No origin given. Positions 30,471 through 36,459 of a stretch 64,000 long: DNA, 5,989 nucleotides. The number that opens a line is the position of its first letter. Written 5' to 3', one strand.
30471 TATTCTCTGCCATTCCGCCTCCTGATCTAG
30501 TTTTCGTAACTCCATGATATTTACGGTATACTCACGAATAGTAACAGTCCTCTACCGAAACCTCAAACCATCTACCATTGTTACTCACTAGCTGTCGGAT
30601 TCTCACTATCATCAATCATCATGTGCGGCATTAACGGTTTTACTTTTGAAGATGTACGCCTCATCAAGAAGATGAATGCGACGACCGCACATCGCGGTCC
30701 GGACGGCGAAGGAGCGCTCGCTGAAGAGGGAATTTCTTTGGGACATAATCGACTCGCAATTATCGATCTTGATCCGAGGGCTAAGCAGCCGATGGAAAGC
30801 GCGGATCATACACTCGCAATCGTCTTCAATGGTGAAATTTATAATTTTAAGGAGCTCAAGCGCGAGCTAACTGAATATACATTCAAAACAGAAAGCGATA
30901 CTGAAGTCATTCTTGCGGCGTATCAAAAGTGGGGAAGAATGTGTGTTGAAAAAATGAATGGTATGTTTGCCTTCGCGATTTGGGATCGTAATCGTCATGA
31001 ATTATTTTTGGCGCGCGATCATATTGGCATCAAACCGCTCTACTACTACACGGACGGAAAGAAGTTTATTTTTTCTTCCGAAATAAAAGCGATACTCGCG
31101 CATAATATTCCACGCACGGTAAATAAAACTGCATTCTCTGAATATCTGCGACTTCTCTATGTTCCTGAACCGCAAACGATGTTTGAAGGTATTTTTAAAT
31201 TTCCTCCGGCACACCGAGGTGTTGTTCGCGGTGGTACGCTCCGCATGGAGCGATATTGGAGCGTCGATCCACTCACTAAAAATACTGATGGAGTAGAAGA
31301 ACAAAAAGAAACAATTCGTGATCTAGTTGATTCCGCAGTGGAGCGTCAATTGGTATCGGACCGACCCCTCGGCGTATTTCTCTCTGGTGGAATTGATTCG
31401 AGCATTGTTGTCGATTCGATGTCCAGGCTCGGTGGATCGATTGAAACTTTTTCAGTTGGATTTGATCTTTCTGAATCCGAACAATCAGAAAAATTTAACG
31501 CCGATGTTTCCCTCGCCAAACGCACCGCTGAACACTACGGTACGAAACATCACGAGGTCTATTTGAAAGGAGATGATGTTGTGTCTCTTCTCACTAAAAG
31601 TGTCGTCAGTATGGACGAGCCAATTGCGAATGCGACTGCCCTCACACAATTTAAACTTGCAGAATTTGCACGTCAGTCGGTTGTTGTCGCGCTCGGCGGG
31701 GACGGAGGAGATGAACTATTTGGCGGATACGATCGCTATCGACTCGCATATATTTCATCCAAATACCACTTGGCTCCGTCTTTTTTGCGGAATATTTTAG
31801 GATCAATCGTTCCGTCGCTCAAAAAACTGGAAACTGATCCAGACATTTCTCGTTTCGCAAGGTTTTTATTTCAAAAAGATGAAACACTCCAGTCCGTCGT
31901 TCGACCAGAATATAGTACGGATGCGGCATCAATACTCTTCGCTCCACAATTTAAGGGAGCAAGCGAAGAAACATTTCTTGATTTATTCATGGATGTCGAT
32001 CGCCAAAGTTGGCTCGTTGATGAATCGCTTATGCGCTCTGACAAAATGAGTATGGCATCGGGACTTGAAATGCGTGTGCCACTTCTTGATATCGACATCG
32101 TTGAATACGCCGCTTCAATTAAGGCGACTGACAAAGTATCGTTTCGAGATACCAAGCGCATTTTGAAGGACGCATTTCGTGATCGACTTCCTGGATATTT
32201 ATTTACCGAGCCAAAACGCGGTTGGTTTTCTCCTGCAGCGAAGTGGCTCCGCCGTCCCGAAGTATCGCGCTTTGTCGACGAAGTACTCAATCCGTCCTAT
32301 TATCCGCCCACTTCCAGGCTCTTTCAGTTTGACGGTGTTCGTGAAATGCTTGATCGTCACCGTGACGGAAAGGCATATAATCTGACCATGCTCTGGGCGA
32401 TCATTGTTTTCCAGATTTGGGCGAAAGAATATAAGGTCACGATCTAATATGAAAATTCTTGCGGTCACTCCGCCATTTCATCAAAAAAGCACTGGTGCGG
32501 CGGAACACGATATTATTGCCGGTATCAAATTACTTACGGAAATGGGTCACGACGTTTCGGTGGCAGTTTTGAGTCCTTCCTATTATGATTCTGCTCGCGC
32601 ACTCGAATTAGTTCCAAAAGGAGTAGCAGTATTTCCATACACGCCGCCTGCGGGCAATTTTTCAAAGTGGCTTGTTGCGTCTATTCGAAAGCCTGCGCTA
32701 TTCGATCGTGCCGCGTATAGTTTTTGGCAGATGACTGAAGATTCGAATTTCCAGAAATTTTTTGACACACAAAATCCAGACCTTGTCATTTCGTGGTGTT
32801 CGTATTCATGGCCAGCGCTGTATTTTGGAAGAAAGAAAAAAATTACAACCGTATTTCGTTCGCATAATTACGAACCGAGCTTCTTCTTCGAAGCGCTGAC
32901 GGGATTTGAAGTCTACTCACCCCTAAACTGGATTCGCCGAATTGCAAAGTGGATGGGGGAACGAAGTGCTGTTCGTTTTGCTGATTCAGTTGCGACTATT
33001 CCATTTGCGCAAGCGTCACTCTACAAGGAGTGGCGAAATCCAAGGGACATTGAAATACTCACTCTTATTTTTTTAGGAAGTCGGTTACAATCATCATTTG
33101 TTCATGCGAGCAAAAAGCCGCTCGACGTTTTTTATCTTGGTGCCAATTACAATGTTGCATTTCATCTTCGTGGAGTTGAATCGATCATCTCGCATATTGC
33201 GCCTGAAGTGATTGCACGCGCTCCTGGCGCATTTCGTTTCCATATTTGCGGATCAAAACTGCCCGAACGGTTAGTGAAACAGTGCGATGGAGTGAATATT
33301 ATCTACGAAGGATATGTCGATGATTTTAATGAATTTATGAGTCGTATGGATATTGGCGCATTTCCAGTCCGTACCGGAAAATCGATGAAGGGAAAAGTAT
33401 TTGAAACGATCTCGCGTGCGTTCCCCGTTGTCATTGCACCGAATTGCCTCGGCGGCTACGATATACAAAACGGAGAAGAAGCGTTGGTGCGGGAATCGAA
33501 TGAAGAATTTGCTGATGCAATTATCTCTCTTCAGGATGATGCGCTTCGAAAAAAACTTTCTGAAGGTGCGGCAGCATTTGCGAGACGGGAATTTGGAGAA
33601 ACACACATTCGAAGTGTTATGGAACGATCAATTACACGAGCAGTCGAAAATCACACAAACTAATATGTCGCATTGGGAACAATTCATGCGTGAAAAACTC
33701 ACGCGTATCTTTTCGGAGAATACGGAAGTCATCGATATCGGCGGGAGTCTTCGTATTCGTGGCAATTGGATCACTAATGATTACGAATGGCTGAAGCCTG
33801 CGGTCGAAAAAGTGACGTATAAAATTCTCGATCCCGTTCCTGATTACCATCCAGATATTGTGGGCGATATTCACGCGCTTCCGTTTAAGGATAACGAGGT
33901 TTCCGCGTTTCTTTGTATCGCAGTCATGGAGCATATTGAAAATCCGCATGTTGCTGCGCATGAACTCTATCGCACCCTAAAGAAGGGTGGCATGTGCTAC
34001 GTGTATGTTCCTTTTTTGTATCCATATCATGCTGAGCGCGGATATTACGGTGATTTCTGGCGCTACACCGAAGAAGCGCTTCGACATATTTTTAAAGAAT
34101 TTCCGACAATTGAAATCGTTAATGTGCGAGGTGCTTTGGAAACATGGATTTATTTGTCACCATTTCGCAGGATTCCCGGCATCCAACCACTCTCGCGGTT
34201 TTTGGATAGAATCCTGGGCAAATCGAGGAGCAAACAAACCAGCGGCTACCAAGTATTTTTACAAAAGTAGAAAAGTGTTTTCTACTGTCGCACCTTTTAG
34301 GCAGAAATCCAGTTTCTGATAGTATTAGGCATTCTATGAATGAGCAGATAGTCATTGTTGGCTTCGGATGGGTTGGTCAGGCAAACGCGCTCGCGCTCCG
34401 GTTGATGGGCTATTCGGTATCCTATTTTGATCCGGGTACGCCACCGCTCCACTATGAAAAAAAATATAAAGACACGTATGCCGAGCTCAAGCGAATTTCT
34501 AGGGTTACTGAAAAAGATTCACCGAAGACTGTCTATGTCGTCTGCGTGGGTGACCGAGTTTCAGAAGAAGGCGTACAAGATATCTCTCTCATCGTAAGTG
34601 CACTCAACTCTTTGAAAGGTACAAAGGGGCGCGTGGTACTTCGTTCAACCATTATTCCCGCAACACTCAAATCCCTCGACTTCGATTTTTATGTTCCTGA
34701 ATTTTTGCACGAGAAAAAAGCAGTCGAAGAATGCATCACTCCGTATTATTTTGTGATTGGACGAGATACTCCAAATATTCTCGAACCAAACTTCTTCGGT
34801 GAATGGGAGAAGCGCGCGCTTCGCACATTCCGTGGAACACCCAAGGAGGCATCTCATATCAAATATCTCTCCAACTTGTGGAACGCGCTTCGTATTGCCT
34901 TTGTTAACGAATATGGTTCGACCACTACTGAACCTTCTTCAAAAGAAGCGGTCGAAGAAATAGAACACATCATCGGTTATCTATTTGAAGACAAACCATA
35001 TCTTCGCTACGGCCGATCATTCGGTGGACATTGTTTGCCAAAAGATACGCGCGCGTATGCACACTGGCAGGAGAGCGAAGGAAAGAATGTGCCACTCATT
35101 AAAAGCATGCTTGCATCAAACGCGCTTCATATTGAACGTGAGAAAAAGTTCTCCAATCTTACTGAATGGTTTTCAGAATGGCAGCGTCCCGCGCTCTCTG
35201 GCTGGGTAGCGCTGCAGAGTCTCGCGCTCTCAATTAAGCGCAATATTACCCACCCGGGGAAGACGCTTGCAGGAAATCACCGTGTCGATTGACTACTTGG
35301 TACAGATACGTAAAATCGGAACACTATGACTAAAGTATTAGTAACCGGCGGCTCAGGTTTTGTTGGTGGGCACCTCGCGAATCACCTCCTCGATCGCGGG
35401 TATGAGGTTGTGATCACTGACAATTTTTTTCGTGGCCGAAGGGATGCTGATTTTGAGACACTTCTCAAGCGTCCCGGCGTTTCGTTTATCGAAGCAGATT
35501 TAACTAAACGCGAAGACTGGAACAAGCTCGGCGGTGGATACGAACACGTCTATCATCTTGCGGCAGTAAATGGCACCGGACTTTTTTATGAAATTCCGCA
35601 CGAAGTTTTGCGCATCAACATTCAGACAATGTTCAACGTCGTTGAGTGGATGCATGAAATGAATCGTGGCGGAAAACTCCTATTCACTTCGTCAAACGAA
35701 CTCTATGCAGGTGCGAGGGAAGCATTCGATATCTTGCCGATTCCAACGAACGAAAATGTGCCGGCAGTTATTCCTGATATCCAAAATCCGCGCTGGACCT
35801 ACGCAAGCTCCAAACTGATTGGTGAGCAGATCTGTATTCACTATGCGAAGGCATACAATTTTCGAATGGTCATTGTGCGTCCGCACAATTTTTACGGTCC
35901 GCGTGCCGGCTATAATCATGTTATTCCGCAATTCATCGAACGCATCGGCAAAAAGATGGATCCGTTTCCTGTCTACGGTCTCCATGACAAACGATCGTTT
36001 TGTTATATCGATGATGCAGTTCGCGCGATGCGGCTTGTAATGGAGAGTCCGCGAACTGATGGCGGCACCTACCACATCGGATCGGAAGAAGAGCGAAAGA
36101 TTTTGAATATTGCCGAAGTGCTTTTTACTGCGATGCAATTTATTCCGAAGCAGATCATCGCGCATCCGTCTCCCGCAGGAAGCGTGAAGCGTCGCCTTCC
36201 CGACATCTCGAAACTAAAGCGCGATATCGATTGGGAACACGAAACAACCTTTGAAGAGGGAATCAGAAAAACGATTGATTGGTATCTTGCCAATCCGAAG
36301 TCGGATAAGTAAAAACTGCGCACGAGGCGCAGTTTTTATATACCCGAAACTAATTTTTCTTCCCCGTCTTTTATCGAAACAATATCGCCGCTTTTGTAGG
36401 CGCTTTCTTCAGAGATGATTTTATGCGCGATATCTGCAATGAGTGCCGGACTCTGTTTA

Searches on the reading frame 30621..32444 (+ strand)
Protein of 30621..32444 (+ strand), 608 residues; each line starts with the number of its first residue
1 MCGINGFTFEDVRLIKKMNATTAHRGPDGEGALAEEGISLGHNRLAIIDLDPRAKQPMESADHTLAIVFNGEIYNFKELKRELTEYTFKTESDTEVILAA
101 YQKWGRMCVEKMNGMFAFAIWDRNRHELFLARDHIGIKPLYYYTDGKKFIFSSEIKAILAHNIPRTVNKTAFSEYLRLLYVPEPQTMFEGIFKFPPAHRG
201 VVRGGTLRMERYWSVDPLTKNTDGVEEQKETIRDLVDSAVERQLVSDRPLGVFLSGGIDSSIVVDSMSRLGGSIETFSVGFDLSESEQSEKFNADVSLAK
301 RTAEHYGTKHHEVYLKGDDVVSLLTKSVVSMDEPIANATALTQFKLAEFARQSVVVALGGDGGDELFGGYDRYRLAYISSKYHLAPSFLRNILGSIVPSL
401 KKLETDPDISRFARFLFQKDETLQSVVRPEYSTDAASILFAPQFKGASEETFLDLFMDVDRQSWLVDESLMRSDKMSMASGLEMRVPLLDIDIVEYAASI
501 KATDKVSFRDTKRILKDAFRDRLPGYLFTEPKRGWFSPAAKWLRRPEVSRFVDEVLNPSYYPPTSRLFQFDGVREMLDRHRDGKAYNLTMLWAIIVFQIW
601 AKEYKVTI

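Call 64: search_protein_families(library=pfam, proteins=[window:30621-32444:+], max_evalue=0.0001)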
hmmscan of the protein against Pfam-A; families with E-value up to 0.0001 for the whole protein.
window:30621-32444:+ (608 aa): 4 families
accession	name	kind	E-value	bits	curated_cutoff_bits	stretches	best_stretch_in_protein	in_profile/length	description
PF00733.27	Asn_synthase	-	1.6e-78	265.3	21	1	232-601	2-353/354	Asparagine synthase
PF13537.11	GATase_7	-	1.7e-48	164.1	25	1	42-160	1-123/123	Glutamine amidotransferase domain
PF13522.11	GATase_6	-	3.7e-46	156.8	27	1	27-154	1-130/130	Glutamine amidotransferase domain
PF12481.13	DUF3700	-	1.1e-05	25.5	27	1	65-156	77-174/228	Aluminium induced protein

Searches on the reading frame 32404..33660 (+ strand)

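Call 64: search_protein_families(library=pfam, proteins=[window:32404-33660:+], max_evalue=0.0001)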
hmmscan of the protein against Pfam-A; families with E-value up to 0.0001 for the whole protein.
window:32404-33660:+ (419 aa): 4 families
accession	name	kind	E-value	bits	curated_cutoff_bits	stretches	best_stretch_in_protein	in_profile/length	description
PF13692.12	Glyco_trans_1_4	-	1.7e-14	54.7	27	1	254-379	13-142/142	Glycosyl transferases group 1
PF13579.12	Glyco_trans_4_4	-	1.8e-07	32.1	29.7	1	44-214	14-149/158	Glycosyl transferase 4-like domain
PF13439.12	Glyco_transf_4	-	5.4e-07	30.2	28.5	1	44-199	15-140/170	Glycosyltransferase Family 4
PF13524.12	Glyco_trans_1_2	-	4.2e-06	27.2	25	1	271-396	10-132/144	Glycosyl transferase-like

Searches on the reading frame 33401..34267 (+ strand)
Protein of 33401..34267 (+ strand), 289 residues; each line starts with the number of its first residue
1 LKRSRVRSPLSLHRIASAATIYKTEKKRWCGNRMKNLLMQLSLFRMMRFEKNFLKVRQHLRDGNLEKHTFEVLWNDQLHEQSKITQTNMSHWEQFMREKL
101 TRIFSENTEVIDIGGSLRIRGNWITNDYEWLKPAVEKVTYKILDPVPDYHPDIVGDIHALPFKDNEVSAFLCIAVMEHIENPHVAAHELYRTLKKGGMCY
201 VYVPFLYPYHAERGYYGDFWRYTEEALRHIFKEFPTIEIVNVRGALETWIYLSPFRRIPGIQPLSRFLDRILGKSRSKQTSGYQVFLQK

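Call 64: search_protein_families(library=pfam, proteins=[window:33401-34267:+], max_evalue=0.0001)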
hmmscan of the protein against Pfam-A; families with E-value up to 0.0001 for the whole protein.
window:33401-34267:+ (289 aa): 3 families
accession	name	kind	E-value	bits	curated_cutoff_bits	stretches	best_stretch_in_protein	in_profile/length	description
PF08241.18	Methyltransf_11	-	2e-10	41.6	21.2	1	153-200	47-94/95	Methyltransferase domain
PF13489.12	Methyltransf_23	-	3e-06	27.5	27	1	94-230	7-142/164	Methyltransferase domain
PF13649.12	Methyltransf_25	-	2.5e-05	25.3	27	1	153-197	51-97/97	Methyltransferase domain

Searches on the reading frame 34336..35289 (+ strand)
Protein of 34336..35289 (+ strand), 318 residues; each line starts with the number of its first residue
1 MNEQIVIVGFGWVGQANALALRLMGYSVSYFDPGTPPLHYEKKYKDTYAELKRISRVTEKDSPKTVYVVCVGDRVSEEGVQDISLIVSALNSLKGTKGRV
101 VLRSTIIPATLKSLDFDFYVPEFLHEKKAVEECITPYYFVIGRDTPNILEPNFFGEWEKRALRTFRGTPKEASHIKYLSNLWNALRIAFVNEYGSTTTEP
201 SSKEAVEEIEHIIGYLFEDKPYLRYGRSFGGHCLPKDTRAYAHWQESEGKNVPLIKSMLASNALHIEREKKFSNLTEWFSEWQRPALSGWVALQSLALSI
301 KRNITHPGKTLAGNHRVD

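Call 65: search_protein_families(library=pfam, proteins=[window:34336-35289:+], max_evalue=0.0001)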
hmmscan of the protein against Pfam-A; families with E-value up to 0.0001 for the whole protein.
window:34336-35289:+ (318 aa): 2 families
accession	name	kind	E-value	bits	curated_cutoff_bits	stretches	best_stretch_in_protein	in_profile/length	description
PF00984.24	UDPG_MGDP_dh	-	1.9e-12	47.6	25.4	1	171-262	2-92/94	UDP-glucose/GDP-mannose dehydrogenase family, central domain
PF03721.20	UDPG_MGDP_dh_N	-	9e-06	25.8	27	0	5-145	3-177/187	UDP-glucose/GDP-mannose dehydrogenase family, NAD binding domain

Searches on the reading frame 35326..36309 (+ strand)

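Call 65: search_protein_families(library=pfam, proteins=[window:35326-36309:+], max_evalue=0.0001)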
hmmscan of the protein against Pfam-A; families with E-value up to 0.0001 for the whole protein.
window:35326-36309:+ (328 aa): 7 families
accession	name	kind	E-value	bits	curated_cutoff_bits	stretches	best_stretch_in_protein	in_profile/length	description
PF01370.27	Epimerase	-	4.3e-53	180.6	20.9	1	4-252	1-240/240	NAD dependent epimerase/dehydratase family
PF16363.11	GDP_Man_Dehyd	-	6.2e-44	151.2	27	1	5-316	1-332/332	GDP-mannose 4,6 dehydratase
PF07993.18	NAD_binding_4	-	6.7e-13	48.8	20.1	1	6-191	1-209/258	Male sterility protein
PF04321.23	RmlD_sub_bind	-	2.2e-12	47.1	27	1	3-300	2-261/287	RmlD substrate binding domain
PF01073.25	3Beta_HSD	-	3e-10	40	22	1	5-229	1-219/280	3-beta hydroxysteroid dehydrogenase/isomerase family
PF02719.21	Polysacc_synt_2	-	1.1e-08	35.1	20.2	0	154-275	133-252/293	Polysaccharide biosynthesis protein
PF00106.31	adh_short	-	9.3e-05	22.4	26.6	0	4-124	3-137/195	short chain dehydrogenase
